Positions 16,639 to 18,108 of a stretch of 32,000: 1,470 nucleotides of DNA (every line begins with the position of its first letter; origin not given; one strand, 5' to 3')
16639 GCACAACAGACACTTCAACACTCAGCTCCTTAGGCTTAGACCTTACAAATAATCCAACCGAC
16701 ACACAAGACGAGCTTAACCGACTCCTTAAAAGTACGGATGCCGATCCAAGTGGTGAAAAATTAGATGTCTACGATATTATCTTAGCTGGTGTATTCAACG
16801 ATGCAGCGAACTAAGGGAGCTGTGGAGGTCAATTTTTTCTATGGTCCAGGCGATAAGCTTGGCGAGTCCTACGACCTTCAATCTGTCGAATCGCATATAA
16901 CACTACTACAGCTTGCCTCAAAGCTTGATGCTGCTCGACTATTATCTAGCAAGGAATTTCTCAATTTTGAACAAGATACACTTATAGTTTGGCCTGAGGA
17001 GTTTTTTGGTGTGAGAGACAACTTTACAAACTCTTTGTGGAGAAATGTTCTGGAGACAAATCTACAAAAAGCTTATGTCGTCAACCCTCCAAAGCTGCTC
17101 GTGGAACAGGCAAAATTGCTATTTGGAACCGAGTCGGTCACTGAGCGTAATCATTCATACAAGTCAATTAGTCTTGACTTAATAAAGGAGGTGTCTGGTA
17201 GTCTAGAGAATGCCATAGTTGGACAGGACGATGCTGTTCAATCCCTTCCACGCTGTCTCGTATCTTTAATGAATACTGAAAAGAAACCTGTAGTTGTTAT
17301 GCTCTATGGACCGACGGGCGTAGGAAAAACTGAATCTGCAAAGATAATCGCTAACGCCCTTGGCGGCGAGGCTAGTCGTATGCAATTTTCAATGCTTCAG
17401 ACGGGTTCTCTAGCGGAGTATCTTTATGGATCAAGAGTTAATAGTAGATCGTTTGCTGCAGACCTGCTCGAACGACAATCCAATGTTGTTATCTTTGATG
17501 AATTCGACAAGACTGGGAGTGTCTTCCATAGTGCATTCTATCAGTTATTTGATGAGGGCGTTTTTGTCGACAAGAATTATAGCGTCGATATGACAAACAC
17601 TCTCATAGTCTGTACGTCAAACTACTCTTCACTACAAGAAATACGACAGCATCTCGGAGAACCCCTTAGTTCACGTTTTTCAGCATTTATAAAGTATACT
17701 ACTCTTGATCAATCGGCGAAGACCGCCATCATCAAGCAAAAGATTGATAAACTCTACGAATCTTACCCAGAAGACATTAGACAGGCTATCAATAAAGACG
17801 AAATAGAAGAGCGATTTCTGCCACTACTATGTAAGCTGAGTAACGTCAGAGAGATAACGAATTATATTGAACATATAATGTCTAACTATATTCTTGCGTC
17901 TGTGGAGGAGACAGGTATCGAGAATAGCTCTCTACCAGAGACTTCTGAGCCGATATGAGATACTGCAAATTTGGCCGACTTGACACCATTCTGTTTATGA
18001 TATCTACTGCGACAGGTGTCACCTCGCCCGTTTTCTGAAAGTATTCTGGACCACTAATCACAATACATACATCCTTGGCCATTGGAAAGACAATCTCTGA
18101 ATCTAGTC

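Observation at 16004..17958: Two-gene operon (251-aa unknown protein plus orphan ClpB-D2-like AAA+ ATPase): candidate undescribed defence or abortive-infection system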

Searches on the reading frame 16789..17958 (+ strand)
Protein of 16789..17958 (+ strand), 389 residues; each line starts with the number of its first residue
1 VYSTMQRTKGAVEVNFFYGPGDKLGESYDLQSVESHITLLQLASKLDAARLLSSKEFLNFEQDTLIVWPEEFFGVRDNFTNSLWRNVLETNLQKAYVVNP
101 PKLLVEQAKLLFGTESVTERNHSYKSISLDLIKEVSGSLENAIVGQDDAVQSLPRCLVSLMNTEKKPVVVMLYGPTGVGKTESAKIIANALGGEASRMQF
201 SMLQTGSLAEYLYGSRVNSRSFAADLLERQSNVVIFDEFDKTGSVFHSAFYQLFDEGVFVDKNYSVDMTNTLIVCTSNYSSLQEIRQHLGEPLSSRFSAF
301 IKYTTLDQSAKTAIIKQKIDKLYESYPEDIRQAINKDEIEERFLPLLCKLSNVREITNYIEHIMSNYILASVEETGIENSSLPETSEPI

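Call 4: search_protein_families(library=pfam, proteins=[window:16789-17958:+], max_evalue=1)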
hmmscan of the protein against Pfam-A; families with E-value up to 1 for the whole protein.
window:16789-17958:+ (389 aa): 26 families (the best 25 are shown)
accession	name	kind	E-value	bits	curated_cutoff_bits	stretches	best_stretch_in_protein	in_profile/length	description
PF07724.20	AAA_2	-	8.4e-14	52.4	27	1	168-305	4-137/166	AAA domain (Cdc48 subfamily)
PF00004.35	AAA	-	8.4e-09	36.4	21.2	1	170-282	1-111/131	ATPase family associated with various cellular activities (AAA)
PF07728.20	AAA_5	-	5.2e-06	27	22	1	170-297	2-139/139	AAA domain (dynein-related subfamily)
PF05496.18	RuvB_N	-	0.00017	21.8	27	1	143-198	9-64/159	Holliday junction DNA helicase RuvB P-loop domain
PF07726.17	AAA_3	-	0.00026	21.3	27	1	170-278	2-111/131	ATPase family associated with various cellular activities (AAA)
PF06309.17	Torsin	-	0.00042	20.9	27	1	132-192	16-78/127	Torsin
PF00910.28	RNA_helicase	-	0.00066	20.6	21.5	1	170-256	1-77/105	RNA helicase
PF01637.24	ATPase_2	-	0.0014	19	33.2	1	164-193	17-46/225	ATPase domain predominantly from Archaea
PF20720.3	nSTAND3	-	0.0018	18.4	27.2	1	168-319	18-153/155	Novel STAND NTPase 3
PF13191.12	AAA_16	-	0.003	18.5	32.6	1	145-194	4-51/167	AAA ATPase domain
PF13476.12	AAA_23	-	0.0032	18.6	27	1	169-363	21-196/201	AAA domain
PF13401.12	AAA_22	-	0.0034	18.1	27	1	169-230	7-33/130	AAA domain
PF12774.13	AAA_6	-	0.004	16.7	25.2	1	155-193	20-58/327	Hydrolytic ATP binding site of dynein motor region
PF13173.12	AAA_14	-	0.0047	17.4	27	1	169-246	4-78/129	AAA domain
PF02367.23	TsaE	-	0.0063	16.9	26.6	1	159-193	13-47/128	Threonylcarbamoyl adenosine biosynthesis protein TsaE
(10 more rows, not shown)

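Call 5: search_protein_families(library=padloc, proteins=[window:16789-17958:+], max_evalue=1)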
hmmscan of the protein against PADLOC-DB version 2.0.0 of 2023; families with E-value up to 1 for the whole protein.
window:16789-17958:+ (389 aa): 14 families
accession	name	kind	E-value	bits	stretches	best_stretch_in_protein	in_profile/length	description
PDLC03838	DolB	-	3.5e-106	353.6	1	13-371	3-370/375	-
PDLC04606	PDC-M37B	-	1.5e-24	84.9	1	114-369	117-384/390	-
PDLC04605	PDC-M37B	-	6.1e-22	76.3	1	126-371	259-514/518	-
PDLC00915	TRIP13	-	1.3e-05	22.8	2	267-338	178-242/302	TRIP13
PDLC02196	IetA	-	1.5e-05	22.6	1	169-240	124-190/374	-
PDLC04232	IetA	-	0.00032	18.2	1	170-243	119-187/330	-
PDLC04140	mad8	-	0.00085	16.9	1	166-250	26-70/314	mads_8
PDLC04231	IetA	-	0.0023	15.8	1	167-243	117-188/262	-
PDLC02195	IetA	-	0.0023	15.3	1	169-240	139-205/395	-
PDLC00914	TRIP13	-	0.0026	15.2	1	163-196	67-100/302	TRIP13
PDLC00938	Cas3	-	0.016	12.5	1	170-191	2-23/358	CRISPR-associated helicase Cas3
PDLC02373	dCTPase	-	0.016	12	1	140-226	142-198/630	-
PDLC01252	Cas3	-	0.021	12.2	1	170-190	2-22/324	CAS-I; effector_G3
PDLC01767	Cas3e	-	0.026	11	1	158-193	194-227/680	-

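Call 24: find_homologous_proteins(query=window:16822-17955:+)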
Query window:16822-17955:+ (378 aa): 1624 proteins with E <= 0.001 among 8000 candidates; the best 120 are listed.
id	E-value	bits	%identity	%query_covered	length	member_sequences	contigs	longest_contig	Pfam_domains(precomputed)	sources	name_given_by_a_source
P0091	4.7e-231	784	96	100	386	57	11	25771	PF07724.21,PF00004.36,PF07728.21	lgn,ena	-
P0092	6.6e-221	750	91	100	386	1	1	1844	PF07724.21,PF00004.36,PF07728.21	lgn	-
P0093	9.4e-220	747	91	100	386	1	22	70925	PF07724.21,PF00004.36,PF07728.21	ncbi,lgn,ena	-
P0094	2.8e-219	745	90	100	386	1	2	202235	PF07724.21,PF00004.36,PF07728.21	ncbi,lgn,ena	-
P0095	1.0e-218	743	90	100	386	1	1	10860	PF07724.21,PF07726.18,PF00004.36,PF07728.21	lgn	-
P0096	1.3e-218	743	90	100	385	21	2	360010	PF07724.21,PF00004.36,PF07728.21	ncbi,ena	-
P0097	1.8e-218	742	90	100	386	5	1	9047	PF07724.21,PF00004.36,PF07728.21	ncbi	-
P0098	2.0e-216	736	89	100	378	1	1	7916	PF07724.21,PF00004.36,PF07728.21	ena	-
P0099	2.3e-216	736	89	100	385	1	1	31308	PF07724.21,PF00004.36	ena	-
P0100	5.2e-216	734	89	100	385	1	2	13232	PF07724.21,PF00004.36,PF07728.21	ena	-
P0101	5.3e-216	734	88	100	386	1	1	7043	PF07724.21,PF07726.18,PF00004.36,PF07728.21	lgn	-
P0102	2.9e-215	732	88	100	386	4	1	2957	PF07724.21,PF00004.36,PF07728.21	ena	-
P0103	3.0e-214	729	87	100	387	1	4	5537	PF07724.21,PF00004.36,PF07728.21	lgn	-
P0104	6.7e-213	724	87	100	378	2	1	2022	PF07724.21,PF00004.36,PF07728.21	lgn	-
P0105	5.5e-212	721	86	100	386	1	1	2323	PF07724.21,PF07726.18,PF00004.36,PF07728.21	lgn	-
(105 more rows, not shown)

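Call 27: search_solved_structures(query=A2, max_evalue=0.001)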
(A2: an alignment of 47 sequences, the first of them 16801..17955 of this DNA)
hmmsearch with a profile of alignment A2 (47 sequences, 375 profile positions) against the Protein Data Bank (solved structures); distinct sequences matched with E-value up to 0.001: 171 (the best 60 are shown).
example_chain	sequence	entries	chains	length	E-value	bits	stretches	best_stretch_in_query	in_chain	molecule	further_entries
6em9_A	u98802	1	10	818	7.1e-28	100.9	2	123-277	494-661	ATP-dependent Clp protease ATP-binding subunit ClpC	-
6em8_A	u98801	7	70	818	1.9e-27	99.5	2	122-277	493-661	ATP-dependent Clp protease ATP-binding subunit ClpC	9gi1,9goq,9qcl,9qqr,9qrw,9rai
9if4_A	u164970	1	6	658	8.5e-25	90.7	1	119-287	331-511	ATP-dependent Clp protease ATP-binding subunit ClpC1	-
29hb_b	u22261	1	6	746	9.2e-25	90.6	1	84-275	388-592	ATP-dependent Clp protease, ATP-binding subunit ClpE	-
3pxi_A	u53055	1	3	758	1.6e-24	89.8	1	122-371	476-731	Negative regulator of genetic competence ClpC/MecB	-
6d00_1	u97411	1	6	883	1.8e-24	89.6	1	121-367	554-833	Calcarisporiella thermophila Hsp104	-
8a8u_A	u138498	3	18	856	2.7e-24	89.1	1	119-287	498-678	ATP-dependent Clp protease ATP-binding subunit ClpC1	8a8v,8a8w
9ip0_A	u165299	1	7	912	4.2e-24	88.5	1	124-280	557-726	Chaperone protein ClpB1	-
6lsy_A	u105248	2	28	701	1.3e-23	86.8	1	124-367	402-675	ATP-dependent Clp protease, ATP-binding subunit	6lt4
4d2q_A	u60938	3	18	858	1.4e-23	86.8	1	125-288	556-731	CLPB | CHAPERONE PROTEIN CLPB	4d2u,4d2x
5ofo_C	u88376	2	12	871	1.5e-23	86.6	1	125-371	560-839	Chaperone protein ClpB,ATP-dependent Clp protease ATP-binding subunit ClpA,Chaperone prote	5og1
6oax_C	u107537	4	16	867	1.5e-23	86.6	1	125-288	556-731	Hyperactive disaggregase ClpB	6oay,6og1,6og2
6og3_E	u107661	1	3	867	1.6e-23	86.6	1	125-288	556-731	Hyperactive disaggregase ClpB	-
8ycx_A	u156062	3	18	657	1.6e-23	86.6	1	119-287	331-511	ATP-dependent Clp protease ATP-binding subunit ClpC1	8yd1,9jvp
6uqe_A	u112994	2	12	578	2.1e-23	86.2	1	108-369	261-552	ATP-dependent Clp protease ATP-binding subunit ClpA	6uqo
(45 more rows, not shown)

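Call 29: search_protein_families(library=ncbifam, proteins=[window:16801-17955:+], max_evalue=0.01)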
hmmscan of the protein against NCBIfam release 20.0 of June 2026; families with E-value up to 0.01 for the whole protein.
window:16801-17955:+ (385 aa): 33 families (the best 25 are shown)
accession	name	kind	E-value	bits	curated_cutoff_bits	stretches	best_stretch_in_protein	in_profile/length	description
TIGR03345.1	VI_ClpV1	equivalog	2.4e-17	62.5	884.95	2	127-193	556-626/852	type VI secretion system ATPase TssH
TIGR02639.1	ClpA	equivalog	1.7e-14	53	993.15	1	127-286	447-617/734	ATP-dependent Clp protease ATP-binding subunit ClpA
NF033606.1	heat_AAA_ClpK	exception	1.5e-12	46.3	1900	1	134-277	610-767/949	heat shock survival AAA family ATPase ClpK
TIGR03346.1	chaperone_ClpB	equivalog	5.8e-12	44.8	1232.1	1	131-279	559-721/853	ATP-dependent chaperone ClpB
NF008263.0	PRK11034.1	equivalog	1.3e-10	39.8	1350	1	123-282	444-614/758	ATP-dependent Clp protease ATP-binding subunit ClpA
NF033607.0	disagg_AAA_ClpG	exception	4.9e-10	38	1900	1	135-277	590-746/932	AAA family protein disaggregase ClpG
TIGR02928.1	TIGR02928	subfamily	2.1e-08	33.5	181.3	1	137-195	15-72/366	orc1/cdc6 family replication initiation protein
NF003229.0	PRK04195.1-5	equivalog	2.9e-08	32.9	280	1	138-274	18-143/413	replication factor C large subunit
NF008118.0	PRK10865.1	equivalog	3.1e-08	32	1417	1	133-287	564-731/857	ATP-dependent chaperone ClpB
NF003231.0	PRK04195.2-1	equivalog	1.2e-06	27.6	442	1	138-237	18-112/517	replication factor C large subunit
TIGR00763.1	lon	equivalog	1.4e-06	27.1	608.05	1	158-194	348-384/795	endopeptidase La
NF000868.0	PRK00080.1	equivalog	7.3e-06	25.1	282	1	138-200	26-88/330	Holliday junction branch migration DNA helicase RuvB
TIGR02397.1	dnaX_nterm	equivalog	5.3e-05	22.6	250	1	138-189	15-62/355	DNA polymerase III subunit gamma/tau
NF001679.0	PRK00440.1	equivalog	6.9e-05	22.1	303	1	138-307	19-167/322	replication factor C small subunit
TIGR03689.1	pup_AAA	equivalog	8.8e-05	21.4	504.75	1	133-192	185-245/512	proteasome ATPase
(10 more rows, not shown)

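Call 32: search_solved_structures(query=window:16801-17955:+, max_evalue=1e-10, show_alignments=2)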
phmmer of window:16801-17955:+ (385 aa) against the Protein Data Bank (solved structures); distinct sequences matched with E-value up to 1e-10: 15.
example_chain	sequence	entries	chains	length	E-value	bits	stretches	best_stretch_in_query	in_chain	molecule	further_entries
6em8_A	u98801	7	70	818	3.4e-13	52.5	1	130-283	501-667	ATP-dependent Clp protease ATP-binding subunit ClpC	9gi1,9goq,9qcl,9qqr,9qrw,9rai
6em9_A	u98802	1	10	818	3.6e-13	52.4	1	130-283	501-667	ATP-dependent Clp protease ATP-binding subunit ClpC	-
3pxi_A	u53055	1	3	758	1.4e-12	50.5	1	127-320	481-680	Negative regulator of genetic competence ClpC/MecB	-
9if4_A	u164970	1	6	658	2.6e-12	49.6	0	133-281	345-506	ATP-dependent Clp protease ATP-binding subunit ClpC1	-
6emw_B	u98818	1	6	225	2.7e-12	49.5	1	131-282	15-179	ATP-dependent Clp protease ATP-binding subunit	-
1qvr_A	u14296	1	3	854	3.7e-12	49.1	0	133-277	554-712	ClpB protein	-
8a8u_A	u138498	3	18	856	5.6e-12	48.5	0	133-281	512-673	ATP-dependent Clp protease ATP-binding subunit ClpC1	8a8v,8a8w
8ycx_A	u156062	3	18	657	1.6e-11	47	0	133-281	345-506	ATP-dependent Clp protease ATP-binding subunit ClpC1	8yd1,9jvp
4d2q_A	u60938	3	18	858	4.5e-11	45.5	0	132-287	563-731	CLPB | CHAPERONE PROTEIN CLPB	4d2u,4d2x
6og3_E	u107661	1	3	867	4.8e-11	45.5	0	132-287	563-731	Hyperactive disaggregase ClpB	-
6oax_C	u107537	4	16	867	4.8e-11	45.4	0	132-287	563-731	Hyperactive disaggregase ClpB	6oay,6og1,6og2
3j3t_A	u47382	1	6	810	6.2e-11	45.1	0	127-279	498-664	Negative regulator of genetic competence ClpC/MecB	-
9ip0_A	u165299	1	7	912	6.7e-11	45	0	133-277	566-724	Chaperone protein ClpB1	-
6e11_1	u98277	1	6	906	8.9e-11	44.6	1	131-277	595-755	Heat shock protein 101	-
6e10_1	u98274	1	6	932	9.3e-11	44.5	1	131-277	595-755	Heat shock protein 101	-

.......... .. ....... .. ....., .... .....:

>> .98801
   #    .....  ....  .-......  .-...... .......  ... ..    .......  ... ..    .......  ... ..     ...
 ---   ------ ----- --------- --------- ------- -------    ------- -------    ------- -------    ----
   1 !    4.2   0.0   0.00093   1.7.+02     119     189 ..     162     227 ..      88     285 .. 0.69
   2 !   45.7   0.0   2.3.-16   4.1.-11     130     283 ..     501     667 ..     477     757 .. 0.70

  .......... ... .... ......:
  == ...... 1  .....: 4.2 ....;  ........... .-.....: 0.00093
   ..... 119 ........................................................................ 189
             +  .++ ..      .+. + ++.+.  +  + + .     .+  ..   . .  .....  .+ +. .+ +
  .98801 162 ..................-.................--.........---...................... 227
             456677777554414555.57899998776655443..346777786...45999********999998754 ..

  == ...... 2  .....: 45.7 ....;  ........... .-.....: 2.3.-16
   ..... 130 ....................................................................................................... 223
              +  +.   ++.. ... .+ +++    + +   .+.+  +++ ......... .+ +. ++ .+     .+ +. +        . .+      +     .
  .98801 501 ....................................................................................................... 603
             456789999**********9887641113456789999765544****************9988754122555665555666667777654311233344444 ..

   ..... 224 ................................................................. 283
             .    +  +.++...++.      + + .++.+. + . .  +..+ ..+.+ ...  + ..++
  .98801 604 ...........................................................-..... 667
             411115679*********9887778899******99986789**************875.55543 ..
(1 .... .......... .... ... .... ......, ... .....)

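Call 44: search_protein_families(library=phrogs, proteins=[window:16801-17955:+], max_evalue=0.01)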
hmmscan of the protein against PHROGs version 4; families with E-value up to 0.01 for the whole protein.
window:16801-17955:+ (385 aa): 18 families
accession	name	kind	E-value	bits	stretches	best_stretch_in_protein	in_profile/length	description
phrog_4871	-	other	5.6e-19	69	1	128-275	457-618/764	ATP-dependent protease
phrog_168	-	DNA, RNA and nucleotide metabolism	2.2e-13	51.6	1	155-320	35-175/314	clamp loader of DNA polymerase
phrog_1297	-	other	5e-10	39.9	1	160-334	22-205/356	ATPase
phrog_3757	-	unknown function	8.6e-09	36.2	1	163-236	126-194/367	-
phrog_10401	-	other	2e-06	27.8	1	46-199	384-496/667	ATPase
phrog_11838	-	DNA, RNA and nucleotide metabolism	6.4e-06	26.6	1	138-238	18-110/420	clamp loader of DNA polymerase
phrog_7998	-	unknown function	4.4e-05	23.8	1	136-205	16-82/339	-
phrog_5846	-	DNA, RNA and nucleotide metabolism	0.0001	22.7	1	139-190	18-65/380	clamp loader of DNA polymerase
phrog_139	-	other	0.0009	19.7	1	154-197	74-115/342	deoxynucleoside monophosphate kinase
phrog_249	-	moron, auxiliary metabolic gene and host takeover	0.0017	18.8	1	164-198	128-162/380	porphyrin biosynthesis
phrog_9172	-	unknown function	0.0017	18.3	1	165-237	109-177/509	-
phrog_2376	-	other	0.002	18.5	0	158-325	69-214/363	ATPase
phrog_4339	-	unknown function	0.0028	17.9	0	165-187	53-75/552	-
phrog_34956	-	unknown function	0.0035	18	1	165-188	216-239/295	-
phrog_1156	-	DNA, RNA and nucleotide metabolism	0.004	16.7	1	154-200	548-595/855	DNA primase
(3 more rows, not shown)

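Call 48: predict_structure(alignment_id=A2)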
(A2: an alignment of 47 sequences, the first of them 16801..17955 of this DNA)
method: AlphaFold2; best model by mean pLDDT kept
length: 385 residues; sequences in the alignment: 47
mean_pLDDT: 91.8   pTM: 0.87
mean pLDDT of the five models: 91.8, 90.8, 90.4, 90.2, 90.0
residues with pLDDT >= 90: 320; 70-90: 45; 50-70: 5; < 50: 15
segments of 3 or more residues with pLDDT < 50: 1-3, 374-385
pLDDT, mean of each block of 10 residues (from residue 1): 67 97 87 95 88 85 95 95 94 97 96 96 95 97 97 90 96 97 96 90 91 94 96 91 91 96 96 97 94 97 97 97 95 95 95 97 92 51 44
secondary structure, 60 per line:
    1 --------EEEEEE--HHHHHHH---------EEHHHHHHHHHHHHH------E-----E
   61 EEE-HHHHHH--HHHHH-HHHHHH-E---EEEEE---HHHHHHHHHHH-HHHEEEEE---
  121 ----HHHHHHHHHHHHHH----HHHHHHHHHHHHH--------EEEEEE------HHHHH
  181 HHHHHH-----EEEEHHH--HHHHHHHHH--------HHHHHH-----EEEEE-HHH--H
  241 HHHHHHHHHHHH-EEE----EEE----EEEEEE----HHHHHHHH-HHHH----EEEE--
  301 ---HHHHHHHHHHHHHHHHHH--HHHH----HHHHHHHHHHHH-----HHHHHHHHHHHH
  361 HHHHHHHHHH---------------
elements in order: E9-14 H17-23 H35-47 E60-63 H65-70 H73-77 H79-84 E90-94 H98-108 E113-117 H125-138 H143-155 E164-169 H176-186 E192-195 H201-209 H218-223 E229-233 H240-252 E254-256 E261-263 E268-273 H278-285 H287-290 E295-298 H304-321 H324-327 H332-343 H349-370

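Call 54: fold_search(model_id=the predicted structure, library=pdb)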
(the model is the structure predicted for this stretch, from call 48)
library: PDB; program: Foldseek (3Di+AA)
matches with E <= 10: 1851; with E <= 0.001: 1322
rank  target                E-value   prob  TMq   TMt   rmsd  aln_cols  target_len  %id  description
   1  7ttr_A                2.1e-13  1.00  0.53  0.66   4.7       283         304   20  Skd3_ATPyS_FITC-casein Hexamer, AAA+ only (released 2022-09-28)
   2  7tts_A                2.1e-13  1.00  0.53  0.47   4.7       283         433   20  Skd3, hexamer, filtered (released 2022-09-28)
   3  6w24_A                5.1e-13  1.00  0.55  0.38  11.6       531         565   13  ClpA Engaged2 State bound to RepA-GFP (Focused Classification) (released 2020-05-06)
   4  7ttr_B                7.3e-13  1.00  0.51  0.62   4.4       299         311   19  Skd3_ATPyS_FITC-casein Hexamer, AAA+ only (released 2022-09-28)
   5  7tts_B                7.3e-13  1.00  0.51  0.45   4.4       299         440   19  Skd3, hexamer, filtered (released 2022-09-28)
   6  7abr_B                9.9e-13  1.00  0.51  0.35  14.5       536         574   15  Cryo-EM structure of B. subtilis ClpC (DWB mutant) hexamer bound to a substrate polypeptide (released 2021-10-06)
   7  9if4_C                1.1e-12  1.00  0.52  0.35  15.1       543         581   14  Structure of the Mycobacterium Tuberculosis ClpC1P1P2 complex bound to the activator Bz-Leu-Leu (released 2025-08-27)
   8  8ycx_D                1.3e-12  1.00  0.52  0.37  14.9       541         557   14  CryoEM structure of M. tuberculosis ClpC1P1P2 complex bound to bortezomib, conformation 2 (released 2025-03-19)
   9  7uiy_C                1.4e-12  1.00  0.44  0.30  15.2       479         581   15  ClpAP complex bound to ClpS N-terminal extension, class IIIa (released 2022-10-26)
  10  9if4_B                2.0e-12  1.00  0.52  0.37  14.2       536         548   13  Structure of the Mycobacterium Tuberculosis ClpC1P1P2 complex bound to the activator Bz-Leu-Leu (released 2025-08-27)
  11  7xbk_C                2.7e-12  1.00  0.52  0.58   4.2       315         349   19  Structure and mechanism of a mitochondrial AAA+ disaggregase CLPB (released 2023-01-25)
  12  8xon_P                2.9e-12  1.00  0.53  0.35  14.3       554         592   14  Cryo-EM structure of the ClpC1:ClpP1P2 degradation complex in Streptomyces hawaiiensis (released 2024-03-27)
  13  8xoo_O                4.1e-12  1.00  0.54  0.37  12.9       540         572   14  Cryo-EM structure of the ClpC1:ClpP1P2 degradation complex in Streptomyces hawaiiensis (released 2024-03-27)
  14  9if4_D                4.4e-12  1.00  0.52  0.35  14.7       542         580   14  Structure of the Mycobacterium Tuberculosis ClpC1P1P2 complex bound to the activator Bz-Leu-Leu (released 2025-08-27)
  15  8xoo_S                4.4e-12  1.00  0.51  0.35  13.2       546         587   14  Cryo-EM structure of the ClpC1:ClpP1P2 degradation complex in Streptomyces hawaiiensis (released 2024-03-27)
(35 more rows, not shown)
